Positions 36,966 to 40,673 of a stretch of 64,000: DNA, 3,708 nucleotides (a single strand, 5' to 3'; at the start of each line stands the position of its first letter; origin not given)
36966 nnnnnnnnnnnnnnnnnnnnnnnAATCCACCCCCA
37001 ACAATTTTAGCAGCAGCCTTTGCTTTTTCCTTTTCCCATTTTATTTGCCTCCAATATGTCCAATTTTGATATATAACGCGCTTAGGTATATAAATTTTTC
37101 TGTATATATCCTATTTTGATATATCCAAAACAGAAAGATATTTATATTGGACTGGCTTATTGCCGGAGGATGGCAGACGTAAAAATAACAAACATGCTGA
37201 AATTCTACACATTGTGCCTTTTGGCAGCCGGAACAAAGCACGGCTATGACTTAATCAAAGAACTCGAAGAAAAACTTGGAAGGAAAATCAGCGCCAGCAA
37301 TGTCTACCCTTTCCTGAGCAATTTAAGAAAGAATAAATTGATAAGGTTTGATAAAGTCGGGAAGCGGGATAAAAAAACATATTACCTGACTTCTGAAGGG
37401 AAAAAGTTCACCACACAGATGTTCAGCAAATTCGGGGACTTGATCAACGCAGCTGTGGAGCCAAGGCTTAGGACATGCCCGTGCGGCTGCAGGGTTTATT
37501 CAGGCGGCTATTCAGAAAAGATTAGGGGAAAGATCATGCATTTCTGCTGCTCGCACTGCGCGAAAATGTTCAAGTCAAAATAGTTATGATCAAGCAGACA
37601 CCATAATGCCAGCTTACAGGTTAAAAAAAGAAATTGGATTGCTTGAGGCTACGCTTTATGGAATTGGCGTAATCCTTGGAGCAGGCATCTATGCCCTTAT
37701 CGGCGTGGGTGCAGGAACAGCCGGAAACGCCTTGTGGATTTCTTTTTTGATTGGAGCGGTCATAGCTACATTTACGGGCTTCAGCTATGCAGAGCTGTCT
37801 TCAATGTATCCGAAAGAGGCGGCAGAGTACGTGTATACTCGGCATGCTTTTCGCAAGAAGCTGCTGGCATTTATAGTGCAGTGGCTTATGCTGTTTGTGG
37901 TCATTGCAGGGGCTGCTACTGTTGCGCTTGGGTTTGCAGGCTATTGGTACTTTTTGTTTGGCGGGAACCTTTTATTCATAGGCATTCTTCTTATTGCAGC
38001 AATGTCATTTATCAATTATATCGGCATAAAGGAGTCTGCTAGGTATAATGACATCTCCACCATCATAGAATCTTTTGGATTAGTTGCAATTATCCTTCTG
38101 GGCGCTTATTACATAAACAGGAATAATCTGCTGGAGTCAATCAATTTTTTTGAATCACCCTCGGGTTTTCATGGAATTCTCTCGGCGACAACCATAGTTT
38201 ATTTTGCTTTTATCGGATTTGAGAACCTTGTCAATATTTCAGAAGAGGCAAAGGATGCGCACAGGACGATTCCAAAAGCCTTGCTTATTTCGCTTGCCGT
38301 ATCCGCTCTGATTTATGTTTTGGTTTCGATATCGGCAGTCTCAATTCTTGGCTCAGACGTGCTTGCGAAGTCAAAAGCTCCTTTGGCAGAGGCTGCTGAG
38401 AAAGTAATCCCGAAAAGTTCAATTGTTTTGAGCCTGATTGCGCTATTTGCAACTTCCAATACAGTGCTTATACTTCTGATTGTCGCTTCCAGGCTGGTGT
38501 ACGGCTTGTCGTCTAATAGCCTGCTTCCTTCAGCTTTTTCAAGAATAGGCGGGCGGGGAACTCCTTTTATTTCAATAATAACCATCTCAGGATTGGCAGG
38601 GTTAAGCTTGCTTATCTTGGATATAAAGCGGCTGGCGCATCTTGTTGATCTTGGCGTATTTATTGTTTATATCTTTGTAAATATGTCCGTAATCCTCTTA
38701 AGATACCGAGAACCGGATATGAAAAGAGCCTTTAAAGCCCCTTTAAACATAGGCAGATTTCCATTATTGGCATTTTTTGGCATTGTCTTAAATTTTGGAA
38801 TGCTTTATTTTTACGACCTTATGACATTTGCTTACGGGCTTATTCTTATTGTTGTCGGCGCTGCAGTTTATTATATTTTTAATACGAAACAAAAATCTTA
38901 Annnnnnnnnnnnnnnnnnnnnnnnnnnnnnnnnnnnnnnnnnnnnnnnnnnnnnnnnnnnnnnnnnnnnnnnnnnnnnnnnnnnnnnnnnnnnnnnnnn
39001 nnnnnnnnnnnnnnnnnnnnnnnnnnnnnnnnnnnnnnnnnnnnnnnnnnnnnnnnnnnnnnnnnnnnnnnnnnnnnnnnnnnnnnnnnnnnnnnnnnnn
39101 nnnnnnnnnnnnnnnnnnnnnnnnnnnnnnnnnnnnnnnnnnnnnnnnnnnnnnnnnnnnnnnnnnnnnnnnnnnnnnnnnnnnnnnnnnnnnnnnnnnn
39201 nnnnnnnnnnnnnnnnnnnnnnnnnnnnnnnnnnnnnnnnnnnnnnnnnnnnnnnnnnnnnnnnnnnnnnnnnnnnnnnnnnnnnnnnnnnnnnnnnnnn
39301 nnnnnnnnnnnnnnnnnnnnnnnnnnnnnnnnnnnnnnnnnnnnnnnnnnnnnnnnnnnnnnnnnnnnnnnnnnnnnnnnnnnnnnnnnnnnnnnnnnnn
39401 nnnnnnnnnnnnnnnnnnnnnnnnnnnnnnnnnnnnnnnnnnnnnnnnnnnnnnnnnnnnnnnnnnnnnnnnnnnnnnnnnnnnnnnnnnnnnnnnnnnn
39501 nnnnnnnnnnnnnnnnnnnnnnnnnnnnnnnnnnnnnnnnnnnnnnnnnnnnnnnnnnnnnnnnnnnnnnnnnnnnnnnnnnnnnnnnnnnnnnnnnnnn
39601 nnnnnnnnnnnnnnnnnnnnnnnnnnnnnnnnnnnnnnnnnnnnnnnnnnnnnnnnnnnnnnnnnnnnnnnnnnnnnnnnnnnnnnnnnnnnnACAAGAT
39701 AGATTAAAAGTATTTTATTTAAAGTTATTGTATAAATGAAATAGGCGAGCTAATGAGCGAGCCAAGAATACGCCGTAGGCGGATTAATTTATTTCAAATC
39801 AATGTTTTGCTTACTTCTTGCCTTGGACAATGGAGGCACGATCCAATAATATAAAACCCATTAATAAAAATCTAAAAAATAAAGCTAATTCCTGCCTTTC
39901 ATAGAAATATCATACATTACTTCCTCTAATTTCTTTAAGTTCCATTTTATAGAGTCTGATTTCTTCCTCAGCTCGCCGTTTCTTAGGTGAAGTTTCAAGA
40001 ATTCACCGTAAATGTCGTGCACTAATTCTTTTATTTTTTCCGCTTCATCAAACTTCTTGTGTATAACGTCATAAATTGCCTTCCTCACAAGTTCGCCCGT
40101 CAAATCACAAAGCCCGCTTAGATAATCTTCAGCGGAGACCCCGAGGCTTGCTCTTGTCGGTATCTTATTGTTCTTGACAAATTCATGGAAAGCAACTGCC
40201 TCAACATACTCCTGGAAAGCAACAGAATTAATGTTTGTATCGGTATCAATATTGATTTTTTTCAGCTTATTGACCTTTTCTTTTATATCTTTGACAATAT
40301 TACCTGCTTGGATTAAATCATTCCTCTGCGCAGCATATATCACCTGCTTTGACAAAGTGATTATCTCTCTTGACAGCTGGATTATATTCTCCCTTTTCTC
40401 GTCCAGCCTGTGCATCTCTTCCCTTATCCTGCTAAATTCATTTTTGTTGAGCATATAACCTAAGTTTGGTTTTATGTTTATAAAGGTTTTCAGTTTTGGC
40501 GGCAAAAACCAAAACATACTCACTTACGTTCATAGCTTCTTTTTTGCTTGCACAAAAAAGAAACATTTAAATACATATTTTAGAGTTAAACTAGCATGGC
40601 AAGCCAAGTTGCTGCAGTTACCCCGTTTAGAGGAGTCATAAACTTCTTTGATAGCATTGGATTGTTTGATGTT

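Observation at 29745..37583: Copper/metal-homeostasis island with unusual small metal-binding proteins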

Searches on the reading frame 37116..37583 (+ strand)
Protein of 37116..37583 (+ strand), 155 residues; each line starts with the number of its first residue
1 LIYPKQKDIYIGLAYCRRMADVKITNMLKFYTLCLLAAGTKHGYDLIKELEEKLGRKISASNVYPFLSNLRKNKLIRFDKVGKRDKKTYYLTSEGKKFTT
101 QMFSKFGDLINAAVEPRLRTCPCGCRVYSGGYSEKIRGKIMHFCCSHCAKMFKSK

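Call 4: search_protein_families(library=pfam, max_evalue=0.01, proteins=[window:37116-37583:+])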
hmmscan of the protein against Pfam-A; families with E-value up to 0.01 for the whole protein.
window:37116-37583:+ (155 aa): 5 families
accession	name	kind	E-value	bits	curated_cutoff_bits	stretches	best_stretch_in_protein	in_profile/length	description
PF03551.20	PadR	-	7e-13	48.8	27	1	33-98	2-72/75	Transcriptional regulator PadR-like family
PF24273.1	TRASH_HVO_1752_C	-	1.4e-05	25.5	27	1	122-154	6-38/47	HVO_1752, C-terminal TRASH domain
PF21100.3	MCM_C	-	2.4e-05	24.5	27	1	39-83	17-54/64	MCM protein C-terminal winged helix-turn-helix domain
PF11494.13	Ta0938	-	0.00052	20.8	27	1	125-153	7-35/92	Ta0938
PF14947.12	HTH_45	-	0.00058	20.3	25.5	1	58-102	31-69/77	Winged helix-turn-helix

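Call 9: search_protein_families(library=ncbifam, max_evalue=0.1, proteins=[window:37116-37583:+])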
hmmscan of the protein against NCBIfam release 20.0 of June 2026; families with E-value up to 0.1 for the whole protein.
window:37116-37583:+ (155 aa): 6 families
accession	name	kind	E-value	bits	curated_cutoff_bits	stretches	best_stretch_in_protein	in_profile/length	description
TIGR03433.1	padR_acidobact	paralog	3.3e-06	27.1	101.8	1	28-111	5-93/101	PadR family transcriptional regulator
NF006931.0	PRK09416.1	equivalog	8.1e-05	22.8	112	1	35-102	51-118/135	PadR family transcriptional regulator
TIGR02719.1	repress_PhaQ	equivalog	0.00016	22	139.35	1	26-106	23-106/138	poly-beta-hydroxybutyrate-responsive repressor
NF053610.1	Sso10a_fam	subfamily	0.0019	18.2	60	1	58-98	29-63/64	Sso10a family chromatin protein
NF053635.1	TransRegRv3488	equivalog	0.011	16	140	1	42-102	23-84/98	Rv3488 family transcriptional regulator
NF004170.0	PRK05638.1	equivalog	0.068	11.7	421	1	31-97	375-436/442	threonine synthase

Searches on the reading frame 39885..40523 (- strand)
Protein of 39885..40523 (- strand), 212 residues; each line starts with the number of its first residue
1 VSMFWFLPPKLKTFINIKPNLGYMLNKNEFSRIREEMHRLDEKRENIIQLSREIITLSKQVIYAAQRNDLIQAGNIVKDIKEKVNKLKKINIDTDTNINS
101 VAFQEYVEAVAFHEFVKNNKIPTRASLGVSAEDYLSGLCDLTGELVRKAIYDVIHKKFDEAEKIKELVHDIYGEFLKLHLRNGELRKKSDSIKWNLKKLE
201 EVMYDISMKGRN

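Call 85: search_protein_families(library=pfam, max_evalue=0.1, proteins=[window:39885-40523:-])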
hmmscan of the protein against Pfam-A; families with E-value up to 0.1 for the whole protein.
window:39885-40523:- (212 aa): 3 families
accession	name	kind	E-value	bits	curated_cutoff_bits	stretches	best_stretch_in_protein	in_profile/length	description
PF01997.21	Translin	-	3.1e-29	102.8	25.9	1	42-210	1-205/205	Translin family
PF12205.13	GIT1_C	-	0.033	14.9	25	0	159-210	32-75/110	G protein-coupled receptor kinase-interacting protein 1 C term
PF15745.10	AP1AR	-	0.067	13.1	27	1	25-121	47-138/276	AP-1 complex-associated regulatory protein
